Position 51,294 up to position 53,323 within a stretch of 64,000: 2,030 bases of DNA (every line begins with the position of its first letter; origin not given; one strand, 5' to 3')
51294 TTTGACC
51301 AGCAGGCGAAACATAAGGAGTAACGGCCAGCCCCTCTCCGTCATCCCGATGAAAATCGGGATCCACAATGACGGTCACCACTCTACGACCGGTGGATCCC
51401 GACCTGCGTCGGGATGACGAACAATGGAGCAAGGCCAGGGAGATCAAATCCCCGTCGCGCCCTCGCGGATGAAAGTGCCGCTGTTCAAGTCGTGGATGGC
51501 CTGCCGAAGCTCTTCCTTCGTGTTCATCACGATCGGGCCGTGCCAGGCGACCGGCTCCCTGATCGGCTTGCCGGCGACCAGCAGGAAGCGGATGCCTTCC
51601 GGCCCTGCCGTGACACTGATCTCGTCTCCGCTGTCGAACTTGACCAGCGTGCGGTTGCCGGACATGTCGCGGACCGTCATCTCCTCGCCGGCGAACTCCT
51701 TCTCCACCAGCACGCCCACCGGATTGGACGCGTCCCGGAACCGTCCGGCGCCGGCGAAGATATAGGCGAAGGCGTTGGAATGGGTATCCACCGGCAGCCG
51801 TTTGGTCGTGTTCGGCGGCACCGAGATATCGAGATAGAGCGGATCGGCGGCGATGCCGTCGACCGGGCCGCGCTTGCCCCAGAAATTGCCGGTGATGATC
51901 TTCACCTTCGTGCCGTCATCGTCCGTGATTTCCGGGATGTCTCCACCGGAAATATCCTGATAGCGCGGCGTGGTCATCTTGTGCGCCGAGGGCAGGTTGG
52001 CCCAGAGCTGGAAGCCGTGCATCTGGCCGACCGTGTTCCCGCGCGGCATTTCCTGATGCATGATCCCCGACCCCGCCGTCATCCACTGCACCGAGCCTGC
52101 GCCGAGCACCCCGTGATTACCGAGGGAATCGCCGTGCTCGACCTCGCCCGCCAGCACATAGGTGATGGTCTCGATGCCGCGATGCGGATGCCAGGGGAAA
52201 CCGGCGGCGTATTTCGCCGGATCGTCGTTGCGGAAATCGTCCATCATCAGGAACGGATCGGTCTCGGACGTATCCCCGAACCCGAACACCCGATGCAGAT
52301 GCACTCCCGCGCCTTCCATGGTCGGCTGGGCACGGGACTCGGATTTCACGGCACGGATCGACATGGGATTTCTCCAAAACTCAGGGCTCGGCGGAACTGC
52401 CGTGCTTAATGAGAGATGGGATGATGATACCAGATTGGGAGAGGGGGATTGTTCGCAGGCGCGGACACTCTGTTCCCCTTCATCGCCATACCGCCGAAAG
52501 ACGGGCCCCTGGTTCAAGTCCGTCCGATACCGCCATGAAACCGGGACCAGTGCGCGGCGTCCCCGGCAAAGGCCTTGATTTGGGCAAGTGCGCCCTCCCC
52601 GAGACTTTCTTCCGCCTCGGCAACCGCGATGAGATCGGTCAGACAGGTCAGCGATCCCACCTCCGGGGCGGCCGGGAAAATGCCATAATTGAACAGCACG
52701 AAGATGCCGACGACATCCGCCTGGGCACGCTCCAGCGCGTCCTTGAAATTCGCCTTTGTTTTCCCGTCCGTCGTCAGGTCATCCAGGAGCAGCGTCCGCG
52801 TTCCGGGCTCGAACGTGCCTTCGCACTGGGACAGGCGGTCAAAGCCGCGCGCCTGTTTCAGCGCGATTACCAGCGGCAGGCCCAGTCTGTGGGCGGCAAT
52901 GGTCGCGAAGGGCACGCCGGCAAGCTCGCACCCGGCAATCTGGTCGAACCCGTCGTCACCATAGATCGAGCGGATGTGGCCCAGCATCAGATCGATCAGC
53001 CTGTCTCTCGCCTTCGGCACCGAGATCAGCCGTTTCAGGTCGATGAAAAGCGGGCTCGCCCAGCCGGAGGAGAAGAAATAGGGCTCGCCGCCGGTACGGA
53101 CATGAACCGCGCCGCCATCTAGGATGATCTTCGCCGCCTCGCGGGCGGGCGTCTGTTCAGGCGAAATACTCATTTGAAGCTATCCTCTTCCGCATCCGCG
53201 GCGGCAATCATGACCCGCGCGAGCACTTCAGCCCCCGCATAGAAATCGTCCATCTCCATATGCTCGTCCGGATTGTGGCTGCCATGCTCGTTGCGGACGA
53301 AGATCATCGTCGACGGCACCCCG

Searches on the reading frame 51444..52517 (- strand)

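Call 18: search_protein_families(library=pfam, proteins=[window:51444-52517:-], max_evalue=0.001)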
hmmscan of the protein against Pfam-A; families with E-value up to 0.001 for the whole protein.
window:51444-52517:- (357 aa): 2 families
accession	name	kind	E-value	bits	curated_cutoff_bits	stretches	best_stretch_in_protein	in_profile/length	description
PF02678.22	Pirin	-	5.8e-34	116.8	26.1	1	73-172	3-107/108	Pirin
PF05726.19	Pirin_C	-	6.5e-25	87.9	27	1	228-349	1-102/103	Pirin C-terminal cupin domain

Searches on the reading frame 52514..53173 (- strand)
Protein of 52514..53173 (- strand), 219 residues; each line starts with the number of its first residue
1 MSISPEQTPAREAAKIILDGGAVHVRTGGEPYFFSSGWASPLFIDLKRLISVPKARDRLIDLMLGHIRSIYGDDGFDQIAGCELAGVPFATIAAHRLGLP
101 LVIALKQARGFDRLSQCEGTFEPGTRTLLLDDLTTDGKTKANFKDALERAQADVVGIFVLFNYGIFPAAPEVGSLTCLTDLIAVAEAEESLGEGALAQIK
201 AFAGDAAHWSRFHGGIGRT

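Call 18: search_protein_families(library=pfam, proteins=[window:52514-53173:-], max_evalue=0.001)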
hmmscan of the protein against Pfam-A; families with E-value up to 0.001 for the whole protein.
window:52514-53173:- (219 aa): 1 family
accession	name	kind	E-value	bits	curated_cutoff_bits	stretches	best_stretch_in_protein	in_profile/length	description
PF00156.33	Pribosyltran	-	6.6e-07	29.2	26.3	1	58-162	14-125/158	Phosphoribosyl transferase domain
